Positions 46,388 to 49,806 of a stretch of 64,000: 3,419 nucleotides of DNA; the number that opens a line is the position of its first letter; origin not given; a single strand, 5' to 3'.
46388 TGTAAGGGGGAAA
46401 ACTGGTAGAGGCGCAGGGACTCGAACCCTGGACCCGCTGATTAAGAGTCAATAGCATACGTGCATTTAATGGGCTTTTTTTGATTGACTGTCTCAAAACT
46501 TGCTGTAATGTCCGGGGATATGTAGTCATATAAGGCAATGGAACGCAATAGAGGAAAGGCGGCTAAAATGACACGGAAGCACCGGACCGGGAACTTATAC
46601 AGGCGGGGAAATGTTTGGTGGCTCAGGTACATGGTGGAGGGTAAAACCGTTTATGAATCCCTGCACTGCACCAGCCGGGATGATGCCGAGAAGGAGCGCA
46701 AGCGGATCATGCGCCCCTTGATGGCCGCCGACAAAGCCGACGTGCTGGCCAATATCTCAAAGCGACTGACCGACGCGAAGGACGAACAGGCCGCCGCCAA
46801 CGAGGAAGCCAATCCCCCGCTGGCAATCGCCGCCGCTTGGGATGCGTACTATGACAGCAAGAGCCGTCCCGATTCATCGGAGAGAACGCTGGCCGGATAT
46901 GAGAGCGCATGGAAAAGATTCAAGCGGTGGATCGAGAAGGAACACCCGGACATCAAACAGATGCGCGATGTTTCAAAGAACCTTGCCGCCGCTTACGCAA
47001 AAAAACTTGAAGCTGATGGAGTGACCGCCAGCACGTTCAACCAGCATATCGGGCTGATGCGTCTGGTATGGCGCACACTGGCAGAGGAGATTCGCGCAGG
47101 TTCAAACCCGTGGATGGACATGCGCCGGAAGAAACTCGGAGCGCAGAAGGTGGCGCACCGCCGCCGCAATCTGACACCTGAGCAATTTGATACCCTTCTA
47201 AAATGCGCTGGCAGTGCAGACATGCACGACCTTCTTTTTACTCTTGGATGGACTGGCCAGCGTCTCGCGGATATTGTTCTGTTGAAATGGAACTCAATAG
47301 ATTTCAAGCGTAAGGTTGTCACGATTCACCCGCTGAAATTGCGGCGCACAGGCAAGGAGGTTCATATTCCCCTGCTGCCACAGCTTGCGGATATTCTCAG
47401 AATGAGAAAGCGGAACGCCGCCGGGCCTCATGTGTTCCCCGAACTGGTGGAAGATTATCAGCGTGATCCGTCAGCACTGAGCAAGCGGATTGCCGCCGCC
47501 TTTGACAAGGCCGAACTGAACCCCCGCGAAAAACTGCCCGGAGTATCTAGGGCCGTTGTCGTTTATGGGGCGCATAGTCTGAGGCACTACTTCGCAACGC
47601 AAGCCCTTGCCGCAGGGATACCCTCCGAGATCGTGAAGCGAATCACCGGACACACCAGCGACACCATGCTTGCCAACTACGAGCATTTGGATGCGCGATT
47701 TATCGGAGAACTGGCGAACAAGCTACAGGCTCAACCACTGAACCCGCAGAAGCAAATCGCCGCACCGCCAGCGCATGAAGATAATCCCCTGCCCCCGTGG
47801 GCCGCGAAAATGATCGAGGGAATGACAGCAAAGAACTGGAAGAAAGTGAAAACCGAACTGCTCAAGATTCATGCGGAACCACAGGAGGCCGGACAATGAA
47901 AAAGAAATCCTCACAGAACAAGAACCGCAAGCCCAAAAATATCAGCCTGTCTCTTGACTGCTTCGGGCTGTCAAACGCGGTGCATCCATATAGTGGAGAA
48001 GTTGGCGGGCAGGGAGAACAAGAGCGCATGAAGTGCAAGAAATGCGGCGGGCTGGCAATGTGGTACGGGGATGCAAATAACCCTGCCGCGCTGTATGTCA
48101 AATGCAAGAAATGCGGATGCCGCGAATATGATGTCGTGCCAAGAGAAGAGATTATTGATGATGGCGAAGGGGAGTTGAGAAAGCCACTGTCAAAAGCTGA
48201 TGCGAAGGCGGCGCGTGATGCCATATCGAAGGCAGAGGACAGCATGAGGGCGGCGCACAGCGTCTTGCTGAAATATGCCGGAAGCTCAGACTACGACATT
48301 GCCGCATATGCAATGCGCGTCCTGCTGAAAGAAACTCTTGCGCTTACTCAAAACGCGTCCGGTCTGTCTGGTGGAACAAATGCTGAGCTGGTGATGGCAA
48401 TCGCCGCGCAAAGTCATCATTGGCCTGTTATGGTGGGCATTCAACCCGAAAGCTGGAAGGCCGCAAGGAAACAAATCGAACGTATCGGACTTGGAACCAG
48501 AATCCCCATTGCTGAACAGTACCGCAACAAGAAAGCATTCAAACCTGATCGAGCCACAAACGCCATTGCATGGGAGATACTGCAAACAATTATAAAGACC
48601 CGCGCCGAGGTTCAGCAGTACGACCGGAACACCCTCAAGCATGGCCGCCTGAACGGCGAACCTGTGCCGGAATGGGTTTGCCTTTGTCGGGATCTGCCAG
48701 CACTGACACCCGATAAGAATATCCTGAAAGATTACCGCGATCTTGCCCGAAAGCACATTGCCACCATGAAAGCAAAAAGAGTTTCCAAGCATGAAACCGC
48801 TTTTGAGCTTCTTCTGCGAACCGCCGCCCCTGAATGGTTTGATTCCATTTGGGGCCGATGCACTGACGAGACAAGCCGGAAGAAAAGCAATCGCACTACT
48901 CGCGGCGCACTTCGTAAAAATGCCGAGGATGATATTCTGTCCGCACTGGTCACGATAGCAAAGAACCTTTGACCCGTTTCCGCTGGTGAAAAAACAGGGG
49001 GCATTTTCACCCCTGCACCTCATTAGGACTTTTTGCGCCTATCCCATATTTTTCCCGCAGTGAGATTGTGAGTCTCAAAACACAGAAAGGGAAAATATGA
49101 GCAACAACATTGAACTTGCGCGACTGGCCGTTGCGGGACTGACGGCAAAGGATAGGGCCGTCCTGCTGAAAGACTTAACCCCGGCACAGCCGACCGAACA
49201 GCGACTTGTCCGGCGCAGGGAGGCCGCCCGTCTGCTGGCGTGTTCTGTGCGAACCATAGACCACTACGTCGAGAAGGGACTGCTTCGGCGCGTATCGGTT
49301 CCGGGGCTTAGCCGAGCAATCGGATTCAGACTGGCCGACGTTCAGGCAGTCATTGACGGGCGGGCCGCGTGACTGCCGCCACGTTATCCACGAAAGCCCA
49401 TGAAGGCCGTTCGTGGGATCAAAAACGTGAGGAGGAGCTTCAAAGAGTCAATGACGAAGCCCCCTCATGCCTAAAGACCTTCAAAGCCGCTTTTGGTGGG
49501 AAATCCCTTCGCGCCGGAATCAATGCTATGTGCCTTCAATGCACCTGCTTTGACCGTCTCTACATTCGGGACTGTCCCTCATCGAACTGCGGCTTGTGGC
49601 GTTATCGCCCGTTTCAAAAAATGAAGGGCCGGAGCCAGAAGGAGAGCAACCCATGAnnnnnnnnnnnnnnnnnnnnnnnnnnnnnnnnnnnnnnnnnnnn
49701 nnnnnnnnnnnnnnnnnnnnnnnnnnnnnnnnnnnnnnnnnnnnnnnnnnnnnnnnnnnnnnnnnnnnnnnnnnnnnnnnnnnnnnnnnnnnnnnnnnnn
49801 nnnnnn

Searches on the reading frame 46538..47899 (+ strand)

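Call 8: search_protein_families(library=pfam, proteins=[window:46538-47899:+], max_evalue=0.001)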
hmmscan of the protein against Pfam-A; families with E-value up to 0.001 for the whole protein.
window:46538-47899:+ (453 aa): 2 families
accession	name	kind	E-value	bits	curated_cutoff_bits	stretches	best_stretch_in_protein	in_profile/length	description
PF00589.27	Phage_integrase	-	4.4e-18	66.1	27.1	1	211-385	2-169/172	Phage integrase family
PF02899.23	Phage_int_SAM_1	-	0.00093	19.9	22.3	0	114-181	15-79/83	Phage integrase, N-terminal SAM-like domain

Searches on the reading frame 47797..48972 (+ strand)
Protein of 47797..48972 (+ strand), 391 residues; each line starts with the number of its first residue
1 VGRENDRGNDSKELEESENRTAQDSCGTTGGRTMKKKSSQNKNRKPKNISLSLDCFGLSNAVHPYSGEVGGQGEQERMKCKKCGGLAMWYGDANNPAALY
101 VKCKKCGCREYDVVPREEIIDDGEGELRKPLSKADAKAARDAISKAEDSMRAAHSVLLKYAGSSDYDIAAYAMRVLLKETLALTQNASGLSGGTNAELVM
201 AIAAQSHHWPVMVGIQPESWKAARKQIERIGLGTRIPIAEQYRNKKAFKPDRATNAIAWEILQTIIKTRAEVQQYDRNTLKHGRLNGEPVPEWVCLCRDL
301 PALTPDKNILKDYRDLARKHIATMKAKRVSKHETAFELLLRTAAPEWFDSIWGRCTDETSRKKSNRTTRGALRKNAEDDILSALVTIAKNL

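Call 8: search_protein_families(library=pfam, proteins=[window:47797-48972:+], max_evalue=0.001)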
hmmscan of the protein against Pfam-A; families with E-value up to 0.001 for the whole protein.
window:47797-48972:+ (391 aa): 0 families

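Call 9: search_protein_families(library=phrogs, proteins=[window:47797-48972:+], max_evalue=0.01)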
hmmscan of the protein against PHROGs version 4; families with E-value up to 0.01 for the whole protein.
window:47797-48972:+ (391 aa): 0 families

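Call 22: search_protein_families(library=ncbifam, proteins=[window:47797-48972:+], max_evalue=0.1)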
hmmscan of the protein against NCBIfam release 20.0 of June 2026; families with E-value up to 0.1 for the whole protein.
window:47797-48972:+ (391 aa): 0 families

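Call 88: search_protein_families(library=padloc, proteins=[window:47797-48972:+], max_evalue=0.001)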
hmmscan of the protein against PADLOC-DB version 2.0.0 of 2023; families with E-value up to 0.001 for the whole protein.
window:47797-48972:+ (391 aa): 0 families

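Call 111: search_protein_families(library=pfam, proteins=[window:47797-48972:+], max_evalue=0.5)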
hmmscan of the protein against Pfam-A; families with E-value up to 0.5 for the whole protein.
window:47797-48972:+ (391 aa): 2 families
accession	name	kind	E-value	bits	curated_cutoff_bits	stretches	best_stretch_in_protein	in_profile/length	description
PF14354.12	Lar_restr_allev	-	0.065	13.9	28.6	1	79-111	5-34/58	Restriction alleviation protein Lar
PF01096.23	Zn_ribbon_TFIIS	-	0.26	11.6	21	0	79-108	2-36/39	Transcription factor S-II (TFIIS)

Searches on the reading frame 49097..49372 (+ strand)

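Call 8: search_protein_families(library=pfam, proteins=[window:49097-49372:+], max_evalue=0.001)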
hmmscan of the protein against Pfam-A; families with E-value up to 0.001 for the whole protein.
window:49097-49372:+ (91 aa): 3 families
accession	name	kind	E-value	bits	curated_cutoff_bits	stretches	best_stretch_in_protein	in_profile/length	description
PF00376.29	MerR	-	3e-05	24.2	28.2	1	42-64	4-26/38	MerR family regulatory protein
PF13338.12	AbiEi_4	-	9.4e-05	22.9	25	1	35-70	11-44/49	Transcriptional regulator, AbiEi antitoxin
PF13411.12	MerR_1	-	0.00087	19.8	21.6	0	41-66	4-29/69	MerR HTH family regulatory protein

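Call 9: search_protein_families(library=phrogs, proteins=[window:49097-49372:+], max_evalue=0.01)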
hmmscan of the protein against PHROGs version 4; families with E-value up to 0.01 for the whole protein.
window:49097-49372:+ (91 aa): 3 families
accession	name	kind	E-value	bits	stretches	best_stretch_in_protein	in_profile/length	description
phrog_66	-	integration and excision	3.9e-07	31.1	1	25-90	81-144/412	excisionase and transcriptional regulator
phrog_7735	-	integration and excision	0.00011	23.4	1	36-84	4-48/99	excisionase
phrog_2474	-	transcription regulation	0.0007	20.5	1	31-84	42-94/118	MerR-like transcriptional regulator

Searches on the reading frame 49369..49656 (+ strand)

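Call 8: search_protein_families(library=pfam, proteins=[window:49369-49656:+], max_evalue=0.001)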
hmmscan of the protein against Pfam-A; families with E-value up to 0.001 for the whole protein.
window:49369-49656:+ (95 aa): 0 families

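Call 9: search_protein_families(library=phrogs, proteins=[window:49369-49656:+], max_evalue=0.01)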
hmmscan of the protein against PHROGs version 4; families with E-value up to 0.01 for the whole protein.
window:49369-49656:+ (95 aa): 0 families

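Call 22: search_protein_families(library=ncbifam, proteins=[window:49369-49656:+], max_evalue=0.1)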
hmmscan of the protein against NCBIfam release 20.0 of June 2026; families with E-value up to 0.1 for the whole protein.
window:49369-49656:+ (95 aa): 0 families

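Call 111: search_protein_families(library=pfam, proteins=[window:49369-49656:+], max_evalue=0.5)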
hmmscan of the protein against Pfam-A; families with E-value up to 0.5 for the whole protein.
window:49369-49656:+ (95 aa): 1 family
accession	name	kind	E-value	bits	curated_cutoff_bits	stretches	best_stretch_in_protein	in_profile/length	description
PF09256.16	BaffR-Tall_bind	-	0.2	11.9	21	1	55-78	4-24/30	BAFF-R, TALL-1 binding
